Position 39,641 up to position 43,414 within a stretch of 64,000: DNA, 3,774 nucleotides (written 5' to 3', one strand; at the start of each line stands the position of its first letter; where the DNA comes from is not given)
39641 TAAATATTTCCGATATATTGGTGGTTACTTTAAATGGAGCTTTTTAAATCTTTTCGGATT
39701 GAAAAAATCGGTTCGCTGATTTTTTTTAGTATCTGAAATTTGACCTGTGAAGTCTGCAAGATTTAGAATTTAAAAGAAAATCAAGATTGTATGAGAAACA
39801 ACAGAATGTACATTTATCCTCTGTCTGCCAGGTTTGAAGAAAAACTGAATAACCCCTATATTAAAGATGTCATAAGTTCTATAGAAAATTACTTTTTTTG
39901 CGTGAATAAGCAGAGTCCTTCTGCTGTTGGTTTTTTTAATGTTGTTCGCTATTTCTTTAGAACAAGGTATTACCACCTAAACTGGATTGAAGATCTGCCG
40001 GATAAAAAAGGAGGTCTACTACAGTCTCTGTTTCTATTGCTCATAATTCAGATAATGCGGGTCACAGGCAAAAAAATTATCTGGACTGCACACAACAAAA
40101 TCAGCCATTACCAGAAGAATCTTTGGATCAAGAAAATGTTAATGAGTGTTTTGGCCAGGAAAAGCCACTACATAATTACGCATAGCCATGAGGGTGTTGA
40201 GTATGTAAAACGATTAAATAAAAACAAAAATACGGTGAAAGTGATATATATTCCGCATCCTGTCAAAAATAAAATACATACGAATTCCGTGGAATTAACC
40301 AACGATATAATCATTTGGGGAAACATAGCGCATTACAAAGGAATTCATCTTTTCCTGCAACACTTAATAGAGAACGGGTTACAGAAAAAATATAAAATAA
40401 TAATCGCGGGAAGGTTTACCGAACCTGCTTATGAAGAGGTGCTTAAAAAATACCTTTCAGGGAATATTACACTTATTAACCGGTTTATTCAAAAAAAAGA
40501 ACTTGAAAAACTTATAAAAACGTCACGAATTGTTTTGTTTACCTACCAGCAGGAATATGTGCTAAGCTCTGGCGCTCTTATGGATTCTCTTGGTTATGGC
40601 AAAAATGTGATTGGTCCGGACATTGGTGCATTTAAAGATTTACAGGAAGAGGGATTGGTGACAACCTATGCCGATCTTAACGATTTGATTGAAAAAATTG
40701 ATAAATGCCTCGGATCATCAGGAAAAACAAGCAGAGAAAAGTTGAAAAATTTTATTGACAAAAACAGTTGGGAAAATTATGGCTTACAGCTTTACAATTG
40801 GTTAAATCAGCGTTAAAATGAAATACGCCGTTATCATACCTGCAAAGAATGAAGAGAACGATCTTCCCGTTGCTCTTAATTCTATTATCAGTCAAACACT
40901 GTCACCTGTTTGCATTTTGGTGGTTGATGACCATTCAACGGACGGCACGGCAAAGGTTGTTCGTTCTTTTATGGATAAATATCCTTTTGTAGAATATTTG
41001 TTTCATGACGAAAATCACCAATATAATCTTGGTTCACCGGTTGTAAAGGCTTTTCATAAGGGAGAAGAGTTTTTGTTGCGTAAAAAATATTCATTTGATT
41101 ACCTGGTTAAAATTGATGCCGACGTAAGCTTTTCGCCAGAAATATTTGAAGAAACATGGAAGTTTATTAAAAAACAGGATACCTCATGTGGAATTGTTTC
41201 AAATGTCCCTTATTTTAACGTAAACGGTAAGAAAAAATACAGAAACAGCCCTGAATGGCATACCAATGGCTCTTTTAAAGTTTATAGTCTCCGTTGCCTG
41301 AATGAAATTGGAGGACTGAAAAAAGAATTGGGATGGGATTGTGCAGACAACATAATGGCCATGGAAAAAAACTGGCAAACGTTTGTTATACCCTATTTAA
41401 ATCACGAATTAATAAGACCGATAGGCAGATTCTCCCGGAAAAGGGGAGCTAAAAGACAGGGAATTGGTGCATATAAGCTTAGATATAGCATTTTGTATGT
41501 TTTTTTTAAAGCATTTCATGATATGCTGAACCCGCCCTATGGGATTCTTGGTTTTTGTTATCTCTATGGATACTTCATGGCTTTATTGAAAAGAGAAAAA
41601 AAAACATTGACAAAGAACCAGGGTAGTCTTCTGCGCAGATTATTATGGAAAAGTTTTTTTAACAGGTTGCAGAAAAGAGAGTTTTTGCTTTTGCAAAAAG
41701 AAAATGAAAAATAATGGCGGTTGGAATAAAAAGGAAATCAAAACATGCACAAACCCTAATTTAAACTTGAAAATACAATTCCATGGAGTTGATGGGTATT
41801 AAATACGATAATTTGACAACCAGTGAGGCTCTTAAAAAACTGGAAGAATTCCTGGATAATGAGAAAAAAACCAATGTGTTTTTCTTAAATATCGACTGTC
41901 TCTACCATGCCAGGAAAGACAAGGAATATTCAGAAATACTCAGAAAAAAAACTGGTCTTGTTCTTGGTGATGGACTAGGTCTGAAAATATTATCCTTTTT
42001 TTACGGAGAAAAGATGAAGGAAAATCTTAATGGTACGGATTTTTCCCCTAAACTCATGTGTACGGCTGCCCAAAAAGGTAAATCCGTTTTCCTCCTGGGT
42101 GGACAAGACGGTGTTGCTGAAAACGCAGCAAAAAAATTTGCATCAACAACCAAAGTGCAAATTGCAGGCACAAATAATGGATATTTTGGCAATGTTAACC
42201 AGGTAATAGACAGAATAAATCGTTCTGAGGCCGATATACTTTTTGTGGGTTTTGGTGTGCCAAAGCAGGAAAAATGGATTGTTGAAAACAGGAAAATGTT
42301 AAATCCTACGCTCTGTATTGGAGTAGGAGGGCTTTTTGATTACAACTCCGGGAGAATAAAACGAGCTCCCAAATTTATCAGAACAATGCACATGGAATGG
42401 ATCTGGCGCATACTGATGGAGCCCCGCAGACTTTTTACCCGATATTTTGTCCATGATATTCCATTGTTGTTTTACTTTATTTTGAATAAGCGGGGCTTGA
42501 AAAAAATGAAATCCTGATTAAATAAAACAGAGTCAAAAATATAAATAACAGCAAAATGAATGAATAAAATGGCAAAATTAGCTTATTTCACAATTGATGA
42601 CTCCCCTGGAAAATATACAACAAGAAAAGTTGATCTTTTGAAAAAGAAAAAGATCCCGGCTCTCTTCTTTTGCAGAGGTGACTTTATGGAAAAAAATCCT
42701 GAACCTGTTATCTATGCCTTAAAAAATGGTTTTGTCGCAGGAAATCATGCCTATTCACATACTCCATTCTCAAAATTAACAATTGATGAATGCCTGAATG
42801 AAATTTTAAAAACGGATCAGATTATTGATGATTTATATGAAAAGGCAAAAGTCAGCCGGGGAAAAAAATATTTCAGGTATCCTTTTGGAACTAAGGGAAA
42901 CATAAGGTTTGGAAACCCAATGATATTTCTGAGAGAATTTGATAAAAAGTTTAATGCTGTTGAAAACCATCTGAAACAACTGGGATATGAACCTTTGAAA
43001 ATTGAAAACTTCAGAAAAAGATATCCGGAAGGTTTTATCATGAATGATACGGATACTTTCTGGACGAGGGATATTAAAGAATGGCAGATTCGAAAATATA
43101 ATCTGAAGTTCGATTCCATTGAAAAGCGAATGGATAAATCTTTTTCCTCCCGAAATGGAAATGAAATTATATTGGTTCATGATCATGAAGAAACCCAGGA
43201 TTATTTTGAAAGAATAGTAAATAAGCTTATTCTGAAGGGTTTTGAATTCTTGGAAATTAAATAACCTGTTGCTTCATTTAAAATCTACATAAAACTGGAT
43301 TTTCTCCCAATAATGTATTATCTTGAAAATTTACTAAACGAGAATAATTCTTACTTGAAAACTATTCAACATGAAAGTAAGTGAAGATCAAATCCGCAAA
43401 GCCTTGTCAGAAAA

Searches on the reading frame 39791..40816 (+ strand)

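Call 25: search_protein_families(library=pfam, proteins=[window:39791-40816:+], max_evalue=0.001)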
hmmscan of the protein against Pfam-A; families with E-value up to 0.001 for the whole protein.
window:39791-40816:+ (341 aa): 1 family
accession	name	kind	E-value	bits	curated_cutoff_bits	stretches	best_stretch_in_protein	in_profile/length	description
PF00534.26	Glycos_transf_1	-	6.8e-07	29.4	26.4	1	168-319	13-166/172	Glycosyl transferases group 1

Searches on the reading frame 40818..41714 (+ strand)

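Call 25: search_protein_families(library=pfam, proteins=[window:40818-41714:+], max_evalue=0.001)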
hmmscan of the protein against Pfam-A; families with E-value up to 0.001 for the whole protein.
window:40818-41714:+ (298 aa): 3 families
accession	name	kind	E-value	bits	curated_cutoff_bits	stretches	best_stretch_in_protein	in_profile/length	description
PF00535.33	Glycos_transf_2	-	5.2e-20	72.5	23.3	1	5-146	2-132/168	Glycosyl transferase family 2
PF13641.12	Glyco_tranf_2_3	-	1.2e-05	25.9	27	1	3-128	3-120/230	Glycosyltransferase like family 2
PF10111.15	Glyco_tranf_2_2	-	0.0001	22.3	27.3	1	5-133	2-126/276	Glycosyltransferase like family 2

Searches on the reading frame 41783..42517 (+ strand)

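Call 25: search_protein_families(library=pfam, proteins=[window:41783-42517:+], max_evalue=0.001)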
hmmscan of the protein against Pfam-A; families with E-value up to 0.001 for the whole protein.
window:41783-42517:+ (244 aa): 1 family
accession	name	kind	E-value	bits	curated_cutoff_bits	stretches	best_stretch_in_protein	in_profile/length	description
PF03808.19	Glyco_tran_WecG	-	3.1e-54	183.7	27.4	1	59-221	3-168/168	Glycosyl transferase WecG/TagA/CpsF family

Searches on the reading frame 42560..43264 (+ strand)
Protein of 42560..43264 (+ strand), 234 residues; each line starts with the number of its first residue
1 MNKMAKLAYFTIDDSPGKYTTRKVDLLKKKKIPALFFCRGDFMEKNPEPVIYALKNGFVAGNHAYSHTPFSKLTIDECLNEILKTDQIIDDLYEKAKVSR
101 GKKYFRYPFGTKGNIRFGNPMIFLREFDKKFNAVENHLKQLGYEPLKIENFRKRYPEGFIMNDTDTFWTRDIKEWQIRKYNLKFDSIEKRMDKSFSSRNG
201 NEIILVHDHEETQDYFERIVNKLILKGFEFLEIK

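Call 25: search_protein_families(library=pfam, proteins=[window:42560-43264:+], max_evalue=0.001)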
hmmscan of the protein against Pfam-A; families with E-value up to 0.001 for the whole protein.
window:42560-43264:+ (234 aa): 1 family
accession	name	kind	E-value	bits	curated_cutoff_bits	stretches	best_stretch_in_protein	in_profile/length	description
PF01522.26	Polysacc_deac_1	-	1.4e-19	70.7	23.1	1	5-111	6-107/124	Polysaccharide deacetylase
